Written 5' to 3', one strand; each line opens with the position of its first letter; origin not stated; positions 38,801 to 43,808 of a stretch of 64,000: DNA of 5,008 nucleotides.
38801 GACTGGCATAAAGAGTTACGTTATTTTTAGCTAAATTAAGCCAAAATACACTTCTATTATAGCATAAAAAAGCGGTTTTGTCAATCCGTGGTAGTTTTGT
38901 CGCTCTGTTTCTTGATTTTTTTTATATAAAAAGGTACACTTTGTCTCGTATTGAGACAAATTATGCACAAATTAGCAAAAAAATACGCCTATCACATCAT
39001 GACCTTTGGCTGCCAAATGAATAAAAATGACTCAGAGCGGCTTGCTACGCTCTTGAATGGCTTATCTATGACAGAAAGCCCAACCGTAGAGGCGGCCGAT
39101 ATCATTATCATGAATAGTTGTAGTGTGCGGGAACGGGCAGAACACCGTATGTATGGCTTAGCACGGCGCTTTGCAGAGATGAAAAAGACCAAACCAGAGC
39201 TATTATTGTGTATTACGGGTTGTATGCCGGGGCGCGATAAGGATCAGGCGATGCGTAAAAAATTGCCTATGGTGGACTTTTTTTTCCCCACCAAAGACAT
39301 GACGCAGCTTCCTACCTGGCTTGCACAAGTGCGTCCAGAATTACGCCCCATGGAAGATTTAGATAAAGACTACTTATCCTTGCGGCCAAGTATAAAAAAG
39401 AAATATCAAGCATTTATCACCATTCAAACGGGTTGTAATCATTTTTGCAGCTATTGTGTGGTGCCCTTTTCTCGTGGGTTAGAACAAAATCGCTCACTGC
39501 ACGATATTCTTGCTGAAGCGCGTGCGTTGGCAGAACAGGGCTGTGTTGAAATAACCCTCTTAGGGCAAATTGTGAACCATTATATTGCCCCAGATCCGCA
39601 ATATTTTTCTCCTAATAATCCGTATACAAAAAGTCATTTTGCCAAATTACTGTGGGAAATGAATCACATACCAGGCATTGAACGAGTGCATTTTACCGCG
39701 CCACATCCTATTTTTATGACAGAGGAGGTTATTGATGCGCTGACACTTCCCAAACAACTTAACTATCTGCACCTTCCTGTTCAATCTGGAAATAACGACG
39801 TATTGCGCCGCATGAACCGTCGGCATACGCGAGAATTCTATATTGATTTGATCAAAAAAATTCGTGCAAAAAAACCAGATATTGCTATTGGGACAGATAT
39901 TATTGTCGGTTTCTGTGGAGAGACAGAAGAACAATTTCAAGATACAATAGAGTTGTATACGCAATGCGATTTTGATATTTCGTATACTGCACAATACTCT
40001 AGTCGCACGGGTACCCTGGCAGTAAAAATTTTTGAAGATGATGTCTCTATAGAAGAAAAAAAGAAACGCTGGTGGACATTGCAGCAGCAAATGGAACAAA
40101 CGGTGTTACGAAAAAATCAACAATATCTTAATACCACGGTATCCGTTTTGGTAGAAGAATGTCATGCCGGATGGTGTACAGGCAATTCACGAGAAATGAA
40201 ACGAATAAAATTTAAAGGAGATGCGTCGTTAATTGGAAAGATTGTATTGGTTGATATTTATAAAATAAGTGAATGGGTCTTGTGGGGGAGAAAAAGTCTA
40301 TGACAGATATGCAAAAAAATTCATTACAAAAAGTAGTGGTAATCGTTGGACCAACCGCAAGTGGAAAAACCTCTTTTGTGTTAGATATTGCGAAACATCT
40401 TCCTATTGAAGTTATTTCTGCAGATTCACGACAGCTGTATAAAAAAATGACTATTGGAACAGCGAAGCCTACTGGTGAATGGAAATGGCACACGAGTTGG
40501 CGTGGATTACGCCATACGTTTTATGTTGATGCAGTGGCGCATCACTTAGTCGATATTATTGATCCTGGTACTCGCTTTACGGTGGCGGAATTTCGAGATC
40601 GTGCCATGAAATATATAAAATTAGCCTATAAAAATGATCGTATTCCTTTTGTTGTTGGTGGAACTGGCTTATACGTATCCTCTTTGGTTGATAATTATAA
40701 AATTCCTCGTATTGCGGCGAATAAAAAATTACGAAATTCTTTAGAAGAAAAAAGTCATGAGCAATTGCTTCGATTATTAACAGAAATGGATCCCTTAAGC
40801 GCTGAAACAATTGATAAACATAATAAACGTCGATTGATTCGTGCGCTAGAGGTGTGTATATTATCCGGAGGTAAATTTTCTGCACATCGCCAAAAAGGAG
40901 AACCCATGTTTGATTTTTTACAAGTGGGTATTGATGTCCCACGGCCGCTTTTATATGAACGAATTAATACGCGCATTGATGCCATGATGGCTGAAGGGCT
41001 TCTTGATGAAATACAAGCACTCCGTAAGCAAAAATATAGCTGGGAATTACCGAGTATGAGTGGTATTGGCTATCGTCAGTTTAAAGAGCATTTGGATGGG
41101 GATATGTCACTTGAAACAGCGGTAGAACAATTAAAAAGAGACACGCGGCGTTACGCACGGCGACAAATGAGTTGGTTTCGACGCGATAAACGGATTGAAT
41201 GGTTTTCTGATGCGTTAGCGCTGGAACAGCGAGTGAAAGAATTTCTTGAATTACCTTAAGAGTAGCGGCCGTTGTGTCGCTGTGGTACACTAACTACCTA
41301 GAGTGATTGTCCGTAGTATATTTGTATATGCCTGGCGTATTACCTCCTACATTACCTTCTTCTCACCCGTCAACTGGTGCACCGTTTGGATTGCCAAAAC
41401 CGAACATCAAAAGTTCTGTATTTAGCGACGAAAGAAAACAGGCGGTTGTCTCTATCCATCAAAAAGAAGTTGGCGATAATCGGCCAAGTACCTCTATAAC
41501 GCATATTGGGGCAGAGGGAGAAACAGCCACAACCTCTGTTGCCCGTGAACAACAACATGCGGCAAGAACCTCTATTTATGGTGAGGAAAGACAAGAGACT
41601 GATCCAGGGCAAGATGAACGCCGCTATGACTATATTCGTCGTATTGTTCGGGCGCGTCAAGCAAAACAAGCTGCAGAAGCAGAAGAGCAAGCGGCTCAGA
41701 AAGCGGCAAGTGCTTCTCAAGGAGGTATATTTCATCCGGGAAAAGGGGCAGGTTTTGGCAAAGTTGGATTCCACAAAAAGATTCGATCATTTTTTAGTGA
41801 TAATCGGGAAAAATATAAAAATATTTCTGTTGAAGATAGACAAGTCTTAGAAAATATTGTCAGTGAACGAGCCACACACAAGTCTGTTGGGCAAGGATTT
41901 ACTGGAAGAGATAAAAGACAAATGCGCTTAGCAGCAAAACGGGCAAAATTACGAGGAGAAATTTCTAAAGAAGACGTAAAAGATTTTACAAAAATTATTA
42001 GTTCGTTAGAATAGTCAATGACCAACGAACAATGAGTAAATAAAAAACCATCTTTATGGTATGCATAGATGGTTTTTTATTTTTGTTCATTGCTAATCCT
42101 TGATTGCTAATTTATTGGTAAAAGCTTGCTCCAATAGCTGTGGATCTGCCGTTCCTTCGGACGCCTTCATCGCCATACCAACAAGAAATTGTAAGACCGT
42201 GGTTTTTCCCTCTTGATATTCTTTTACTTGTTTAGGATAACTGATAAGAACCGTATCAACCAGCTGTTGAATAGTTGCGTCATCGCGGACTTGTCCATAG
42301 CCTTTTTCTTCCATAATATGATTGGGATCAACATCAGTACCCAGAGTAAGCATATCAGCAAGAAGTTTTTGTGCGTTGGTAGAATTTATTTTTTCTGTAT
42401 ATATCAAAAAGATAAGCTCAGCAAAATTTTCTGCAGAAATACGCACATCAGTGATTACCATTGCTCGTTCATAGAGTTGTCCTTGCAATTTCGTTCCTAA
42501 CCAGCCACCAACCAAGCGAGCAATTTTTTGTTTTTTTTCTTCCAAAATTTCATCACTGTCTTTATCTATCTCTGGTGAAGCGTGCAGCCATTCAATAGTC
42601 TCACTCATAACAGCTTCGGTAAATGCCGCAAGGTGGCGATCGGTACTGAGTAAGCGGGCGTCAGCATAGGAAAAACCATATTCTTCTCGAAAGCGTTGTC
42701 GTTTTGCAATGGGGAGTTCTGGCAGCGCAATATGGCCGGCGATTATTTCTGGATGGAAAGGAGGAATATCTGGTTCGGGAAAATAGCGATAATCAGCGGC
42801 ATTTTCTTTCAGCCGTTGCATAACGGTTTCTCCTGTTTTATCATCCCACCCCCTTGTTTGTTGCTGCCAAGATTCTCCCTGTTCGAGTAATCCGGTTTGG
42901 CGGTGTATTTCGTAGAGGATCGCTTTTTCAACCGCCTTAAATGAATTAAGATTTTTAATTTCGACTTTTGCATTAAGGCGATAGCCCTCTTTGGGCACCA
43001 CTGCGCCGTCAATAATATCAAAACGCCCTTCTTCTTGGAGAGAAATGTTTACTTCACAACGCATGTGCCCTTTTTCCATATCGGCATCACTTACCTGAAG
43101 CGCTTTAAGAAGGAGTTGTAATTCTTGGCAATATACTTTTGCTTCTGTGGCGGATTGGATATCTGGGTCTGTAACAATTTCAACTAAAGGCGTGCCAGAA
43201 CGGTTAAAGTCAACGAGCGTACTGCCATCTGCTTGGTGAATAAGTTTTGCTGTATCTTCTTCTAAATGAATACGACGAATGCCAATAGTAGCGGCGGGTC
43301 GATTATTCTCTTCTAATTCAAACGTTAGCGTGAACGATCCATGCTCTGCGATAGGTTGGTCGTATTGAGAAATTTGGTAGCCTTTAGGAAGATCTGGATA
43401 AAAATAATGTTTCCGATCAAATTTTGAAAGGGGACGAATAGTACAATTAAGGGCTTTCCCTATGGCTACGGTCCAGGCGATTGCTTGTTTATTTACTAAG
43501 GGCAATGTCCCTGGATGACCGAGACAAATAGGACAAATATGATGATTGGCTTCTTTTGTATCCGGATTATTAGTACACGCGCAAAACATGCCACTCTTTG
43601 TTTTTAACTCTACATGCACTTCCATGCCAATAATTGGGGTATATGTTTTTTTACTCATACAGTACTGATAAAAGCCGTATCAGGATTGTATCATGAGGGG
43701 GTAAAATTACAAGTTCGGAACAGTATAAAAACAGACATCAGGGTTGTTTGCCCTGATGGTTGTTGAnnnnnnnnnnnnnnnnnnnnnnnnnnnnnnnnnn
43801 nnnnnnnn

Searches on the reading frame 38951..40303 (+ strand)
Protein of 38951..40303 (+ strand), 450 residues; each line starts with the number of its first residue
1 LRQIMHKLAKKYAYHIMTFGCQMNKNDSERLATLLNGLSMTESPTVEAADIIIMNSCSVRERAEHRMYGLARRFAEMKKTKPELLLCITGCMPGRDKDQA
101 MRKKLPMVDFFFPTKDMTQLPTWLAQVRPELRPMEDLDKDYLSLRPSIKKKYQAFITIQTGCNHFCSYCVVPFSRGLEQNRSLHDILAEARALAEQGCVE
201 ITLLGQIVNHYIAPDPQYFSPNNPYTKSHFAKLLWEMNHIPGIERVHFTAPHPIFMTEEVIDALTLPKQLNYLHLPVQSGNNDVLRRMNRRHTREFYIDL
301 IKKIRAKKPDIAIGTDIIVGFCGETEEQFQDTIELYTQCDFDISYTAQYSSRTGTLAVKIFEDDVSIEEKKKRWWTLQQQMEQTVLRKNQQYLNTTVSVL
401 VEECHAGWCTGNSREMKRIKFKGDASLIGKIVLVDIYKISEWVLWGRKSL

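Call 46: search_protein_families(library=pfam, proteins=[window:38951-40303:+], max_evalue=0.00001)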
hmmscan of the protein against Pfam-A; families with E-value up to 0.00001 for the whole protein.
window:38951-40303:+ (450 aa): 2 families
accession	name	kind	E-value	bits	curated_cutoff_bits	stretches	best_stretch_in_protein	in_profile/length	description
PF04055.27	Radical_SAM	-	6.4e-28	98.4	29.5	1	156-335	1-165/166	Radical SAM superfamily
PF00919.26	UPF0004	-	2.9e-23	82.2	27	1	14-112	2-97/98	Uncharacterized protein family UPF0004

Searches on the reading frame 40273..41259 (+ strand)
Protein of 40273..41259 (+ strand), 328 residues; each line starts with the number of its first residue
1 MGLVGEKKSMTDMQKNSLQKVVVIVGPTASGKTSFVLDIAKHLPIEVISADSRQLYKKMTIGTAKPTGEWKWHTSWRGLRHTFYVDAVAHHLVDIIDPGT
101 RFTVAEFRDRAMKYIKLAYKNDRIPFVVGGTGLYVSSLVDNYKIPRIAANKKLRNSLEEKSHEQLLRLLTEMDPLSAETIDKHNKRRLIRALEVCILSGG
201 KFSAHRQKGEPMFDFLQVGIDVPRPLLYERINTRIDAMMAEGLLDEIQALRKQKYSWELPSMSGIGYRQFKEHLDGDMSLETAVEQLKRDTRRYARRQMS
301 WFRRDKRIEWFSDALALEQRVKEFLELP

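Call 46: search_protein_families(library=pfam, proteins=[window:40273-41259:+], max_evalue=0.00001)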
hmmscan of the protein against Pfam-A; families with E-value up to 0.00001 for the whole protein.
window:40273-41259:+ (328 aa): 2 families
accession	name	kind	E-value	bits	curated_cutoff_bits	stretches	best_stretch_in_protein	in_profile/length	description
PF01715.23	IPPT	-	7.5e-76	255.4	23.6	1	54-305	1-243/243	IPP transferase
PF01745.22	IPT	-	3e-06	27.2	20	1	20-68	2-50/233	Isopentenyl transferase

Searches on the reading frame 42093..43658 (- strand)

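Call 70: search_protein_families(library=pfam, proteins=[window:42093-43658:-], max_evalue=1e-8)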
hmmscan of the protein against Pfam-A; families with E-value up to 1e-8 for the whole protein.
window:42093-43658:- (521 aa): 2 families
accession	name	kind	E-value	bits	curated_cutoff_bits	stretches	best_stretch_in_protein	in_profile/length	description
PF02934.20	GatB_N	-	2.1e-107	358.9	23.4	1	9-302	2-270/277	GatB/GatE catalytic domain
PF02637.23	GatB_Yqey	-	4.4e-32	111.4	27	1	374-517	9-148/148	GatB domain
